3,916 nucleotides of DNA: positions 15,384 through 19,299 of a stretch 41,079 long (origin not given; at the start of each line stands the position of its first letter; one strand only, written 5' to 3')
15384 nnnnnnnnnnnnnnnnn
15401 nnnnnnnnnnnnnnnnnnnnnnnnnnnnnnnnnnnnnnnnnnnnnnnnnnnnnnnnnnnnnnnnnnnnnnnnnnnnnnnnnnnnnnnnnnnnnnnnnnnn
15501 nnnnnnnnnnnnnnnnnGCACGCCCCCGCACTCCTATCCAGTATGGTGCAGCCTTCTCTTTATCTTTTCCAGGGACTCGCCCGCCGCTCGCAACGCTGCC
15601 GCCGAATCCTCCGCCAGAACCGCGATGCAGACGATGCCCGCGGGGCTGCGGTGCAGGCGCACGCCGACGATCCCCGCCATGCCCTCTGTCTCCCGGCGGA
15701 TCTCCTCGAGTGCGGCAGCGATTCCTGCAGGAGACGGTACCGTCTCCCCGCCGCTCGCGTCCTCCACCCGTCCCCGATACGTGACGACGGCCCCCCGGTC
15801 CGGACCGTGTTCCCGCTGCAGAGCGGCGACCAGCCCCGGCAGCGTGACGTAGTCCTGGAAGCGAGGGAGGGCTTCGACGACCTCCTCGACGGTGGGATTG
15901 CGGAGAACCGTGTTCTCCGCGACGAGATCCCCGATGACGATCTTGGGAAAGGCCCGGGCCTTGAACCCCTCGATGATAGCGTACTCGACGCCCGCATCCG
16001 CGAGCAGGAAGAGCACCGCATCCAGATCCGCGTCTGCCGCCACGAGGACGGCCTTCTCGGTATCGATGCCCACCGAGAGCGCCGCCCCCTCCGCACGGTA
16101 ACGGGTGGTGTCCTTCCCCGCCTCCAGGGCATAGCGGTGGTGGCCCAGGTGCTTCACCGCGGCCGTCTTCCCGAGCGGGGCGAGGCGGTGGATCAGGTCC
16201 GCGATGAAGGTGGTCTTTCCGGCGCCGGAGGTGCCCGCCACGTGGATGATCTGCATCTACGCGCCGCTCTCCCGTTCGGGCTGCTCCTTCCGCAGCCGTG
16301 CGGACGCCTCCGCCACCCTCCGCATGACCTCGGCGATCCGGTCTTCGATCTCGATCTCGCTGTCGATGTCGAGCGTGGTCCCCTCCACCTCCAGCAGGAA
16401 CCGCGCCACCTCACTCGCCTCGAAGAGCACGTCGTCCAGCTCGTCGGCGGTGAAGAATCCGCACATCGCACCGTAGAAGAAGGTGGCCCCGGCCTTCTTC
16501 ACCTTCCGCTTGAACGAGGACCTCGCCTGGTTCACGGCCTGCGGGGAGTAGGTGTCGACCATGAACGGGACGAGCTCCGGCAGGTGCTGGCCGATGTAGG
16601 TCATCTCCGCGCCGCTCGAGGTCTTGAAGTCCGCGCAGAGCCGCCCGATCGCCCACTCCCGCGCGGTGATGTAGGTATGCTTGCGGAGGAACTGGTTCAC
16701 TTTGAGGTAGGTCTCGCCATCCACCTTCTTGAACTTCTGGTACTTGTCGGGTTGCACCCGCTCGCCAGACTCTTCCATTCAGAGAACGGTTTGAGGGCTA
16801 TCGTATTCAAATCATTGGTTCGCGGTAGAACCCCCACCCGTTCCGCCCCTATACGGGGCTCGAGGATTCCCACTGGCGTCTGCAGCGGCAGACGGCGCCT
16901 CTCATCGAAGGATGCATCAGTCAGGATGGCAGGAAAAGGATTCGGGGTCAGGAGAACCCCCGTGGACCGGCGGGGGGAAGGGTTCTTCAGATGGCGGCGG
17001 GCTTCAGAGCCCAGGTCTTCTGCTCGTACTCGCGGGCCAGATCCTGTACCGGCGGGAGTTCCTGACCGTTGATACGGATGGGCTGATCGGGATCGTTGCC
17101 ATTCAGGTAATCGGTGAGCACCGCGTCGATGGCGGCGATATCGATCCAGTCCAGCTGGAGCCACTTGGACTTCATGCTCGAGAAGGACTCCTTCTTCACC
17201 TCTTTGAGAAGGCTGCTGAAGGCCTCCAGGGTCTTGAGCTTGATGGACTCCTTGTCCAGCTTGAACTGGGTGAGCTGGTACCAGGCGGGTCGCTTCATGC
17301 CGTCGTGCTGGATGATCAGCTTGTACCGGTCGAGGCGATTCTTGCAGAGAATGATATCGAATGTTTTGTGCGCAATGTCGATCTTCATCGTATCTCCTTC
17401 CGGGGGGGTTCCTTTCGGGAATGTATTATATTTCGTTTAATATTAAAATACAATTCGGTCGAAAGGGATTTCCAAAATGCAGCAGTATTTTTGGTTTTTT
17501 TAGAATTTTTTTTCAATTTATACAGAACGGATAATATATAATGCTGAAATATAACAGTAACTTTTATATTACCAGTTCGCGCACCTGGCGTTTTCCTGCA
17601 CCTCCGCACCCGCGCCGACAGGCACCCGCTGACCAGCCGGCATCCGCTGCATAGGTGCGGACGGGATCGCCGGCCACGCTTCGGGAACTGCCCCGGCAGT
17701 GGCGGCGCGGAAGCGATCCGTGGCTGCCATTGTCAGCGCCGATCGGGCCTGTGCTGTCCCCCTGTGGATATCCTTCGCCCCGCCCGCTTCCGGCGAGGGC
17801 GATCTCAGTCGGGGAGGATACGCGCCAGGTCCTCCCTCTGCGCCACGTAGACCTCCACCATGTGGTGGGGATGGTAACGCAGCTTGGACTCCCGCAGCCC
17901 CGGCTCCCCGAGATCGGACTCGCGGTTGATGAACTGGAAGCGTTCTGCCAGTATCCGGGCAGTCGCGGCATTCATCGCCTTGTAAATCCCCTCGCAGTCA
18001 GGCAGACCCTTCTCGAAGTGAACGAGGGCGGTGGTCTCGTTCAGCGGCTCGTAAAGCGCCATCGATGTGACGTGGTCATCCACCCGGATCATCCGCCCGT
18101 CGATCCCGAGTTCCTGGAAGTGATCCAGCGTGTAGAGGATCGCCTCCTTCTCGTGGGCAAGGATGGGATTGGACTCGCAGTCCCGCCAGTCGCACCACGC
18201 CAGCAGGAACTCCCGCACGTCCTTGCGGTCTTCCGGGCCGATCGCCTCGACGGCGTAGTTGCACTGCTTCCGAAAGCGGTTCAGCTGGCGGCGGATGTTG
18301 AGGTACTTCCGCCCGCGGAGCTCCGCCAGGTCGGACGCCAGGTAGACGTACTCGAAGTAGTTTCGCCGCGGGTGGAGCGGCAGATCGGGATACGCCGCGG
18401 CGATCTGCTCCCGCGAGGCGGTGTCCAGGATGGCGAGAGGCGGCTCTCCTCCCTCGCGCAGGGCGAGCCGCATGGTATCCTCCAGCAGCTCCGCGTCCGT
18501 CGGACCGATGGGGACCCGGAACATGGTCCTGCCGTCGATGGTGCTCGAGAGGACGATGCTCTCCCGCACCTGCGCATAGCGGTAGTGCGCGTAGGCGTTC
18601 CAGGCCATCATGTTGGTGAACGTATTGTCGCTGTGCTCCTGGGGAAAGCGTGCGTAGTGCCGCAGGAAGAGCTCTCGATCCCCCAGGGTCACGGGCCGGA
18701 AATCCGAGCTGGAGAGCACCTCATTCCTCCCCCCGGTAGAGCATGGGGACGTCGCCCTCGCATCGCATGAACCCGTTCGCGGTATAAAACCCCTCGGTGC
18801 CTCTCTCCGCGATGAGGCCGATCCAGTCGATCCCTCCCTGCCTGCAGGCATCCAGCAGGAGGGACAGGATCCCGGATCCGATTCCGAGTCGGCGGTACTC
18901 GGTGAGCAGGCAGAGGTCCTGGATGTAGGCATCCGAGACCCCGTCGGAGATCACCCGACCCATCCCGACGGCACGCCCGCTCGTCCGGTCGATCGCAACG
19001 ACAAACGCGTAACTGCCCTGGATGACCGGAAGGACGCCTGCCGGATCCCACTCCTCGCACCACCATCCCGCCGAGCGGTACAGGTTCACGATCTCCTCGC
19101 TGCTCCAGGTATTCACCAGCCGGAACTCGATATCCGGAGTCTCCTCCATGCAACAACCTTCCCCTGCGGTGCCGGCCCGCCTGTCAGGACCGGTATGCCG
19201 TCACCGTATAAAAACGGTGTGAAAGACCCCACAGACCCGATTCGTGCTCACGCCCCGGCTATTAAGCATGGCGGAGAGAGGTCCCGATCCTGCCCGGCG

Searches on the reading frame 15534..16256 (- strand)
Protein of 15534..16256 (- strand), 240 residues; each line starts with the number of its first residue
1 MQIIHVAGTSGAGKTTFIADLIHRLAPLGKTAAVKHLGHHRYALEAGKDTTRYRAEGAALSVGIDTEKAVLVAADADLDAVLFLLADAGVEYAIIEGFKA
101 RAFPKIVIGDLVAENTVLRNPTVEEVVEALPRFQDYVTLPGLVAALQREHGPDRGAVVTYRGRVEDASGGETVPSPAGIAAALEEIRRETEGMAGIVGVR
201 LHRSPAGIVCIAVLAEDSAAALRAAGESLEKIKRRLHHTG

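Call 27: search_protein_families(library=pfam, proteins=[window:15534-16256:-], max_evalue=0.001)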
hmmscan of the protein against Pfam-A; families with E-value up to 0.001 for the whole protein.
window:15534-16256:- (240 aa): 2 families
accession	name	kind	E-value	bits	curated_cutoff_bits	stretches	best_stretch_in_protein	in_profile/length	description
PF03205.20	MobB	-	2.6e-17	63.4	26.6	1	3-109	1-110/133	Molybdopterin guanine dinucleotide synthesis protein B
PF13481.12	AAA_25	-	0.00049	20.2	27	1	3-77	35-99/195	AAA domain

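Call 33: search_protein_families(library=padloc, proteins=[window:15534-16256:-], max_evalue=0.001)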
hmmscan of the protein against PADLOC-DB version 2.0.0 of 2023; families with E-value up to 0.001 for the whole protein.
window:15534-16256:- (240 aa): 0 families

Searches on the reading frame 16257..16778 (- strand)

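Call 27: search_protein_families(library=pfam, proteins=[window:16257-16778:-], max_evalue=0.001)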
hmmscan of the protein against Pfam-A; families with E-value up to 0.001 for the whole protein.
window:16257-16778:- (173 aa): 1 family
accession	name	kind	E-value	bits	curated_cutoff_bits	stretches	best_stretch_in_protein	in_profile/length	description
PF19122.5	DUF5806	-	1e-70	236.8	33.5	1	15-159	1-146/148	Family of unknown function (DUF5806)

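Call 33: search_protein_families(library=padloc, proteins=[window:16257-16778:-], max_evalue=0.001)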
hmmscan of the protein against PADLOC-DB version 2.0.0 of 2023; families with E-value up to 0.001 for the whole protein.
window:16257-16778:- (173 aa): 0 families

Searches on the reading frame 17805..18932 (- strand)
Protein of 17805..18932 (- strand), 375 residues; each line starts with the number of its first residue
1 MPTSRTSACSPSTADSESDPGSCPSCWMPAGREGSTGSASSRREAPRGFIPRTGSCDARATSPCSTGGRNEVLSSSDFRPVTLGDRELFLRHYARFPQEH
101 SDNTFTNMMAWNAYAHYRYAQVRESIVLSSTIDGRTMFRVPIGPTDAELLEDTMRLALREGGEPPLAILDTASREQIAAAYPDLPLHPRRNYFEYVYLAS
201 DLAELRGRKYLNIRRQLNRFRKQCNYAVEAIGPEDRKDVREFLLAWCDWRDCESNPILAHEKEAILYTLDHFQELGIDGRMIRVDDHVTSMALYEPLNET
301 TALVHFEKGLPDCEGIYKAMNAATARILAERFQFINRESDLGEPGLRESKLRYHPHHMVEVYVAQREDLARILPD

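Call 27: search_protein_families(library=pfam, proteins=[window:17805-18932:-], max_evalue=0.001)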
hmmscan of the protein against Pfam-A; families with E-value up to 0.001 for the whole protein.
window:17805-18932:- (375 aa): 1 family
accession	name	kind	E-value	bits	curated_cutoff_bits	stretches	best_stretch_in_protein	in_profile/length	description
PF09924.15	LPG_synthase_C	-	1.2e-56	192.4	27.5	1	94-364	2-297/298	Phosphatidylglycerol lysyltransferase, C-terminal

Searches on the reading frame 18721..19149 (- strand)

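Call 80: search_protein_families(library=pfam, proteins=[window:18721-19149:-], max_evalue=0.01)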
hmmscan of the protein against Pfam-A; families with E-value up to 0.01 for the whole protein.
window:18721-19149:- (142 aa): 3 families
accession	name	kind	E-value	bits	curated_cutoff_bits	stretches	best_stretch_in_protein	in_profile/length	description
PF13508.13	Acetyltransf_7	-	4e-09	37.1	27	1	47-128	3-83/84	Acetyltransferase (GNAT) domain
PF00583.31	Acetyltransf_1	-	2e-08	34.9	20.7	1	44-127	31-116/116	Acetyltransferase (GNAT) family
PF13673.13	Acetyltransf_10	-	1.2e-07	32.1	23.6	1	44-131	28-111/128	Acetyltransferase (GNAT) domain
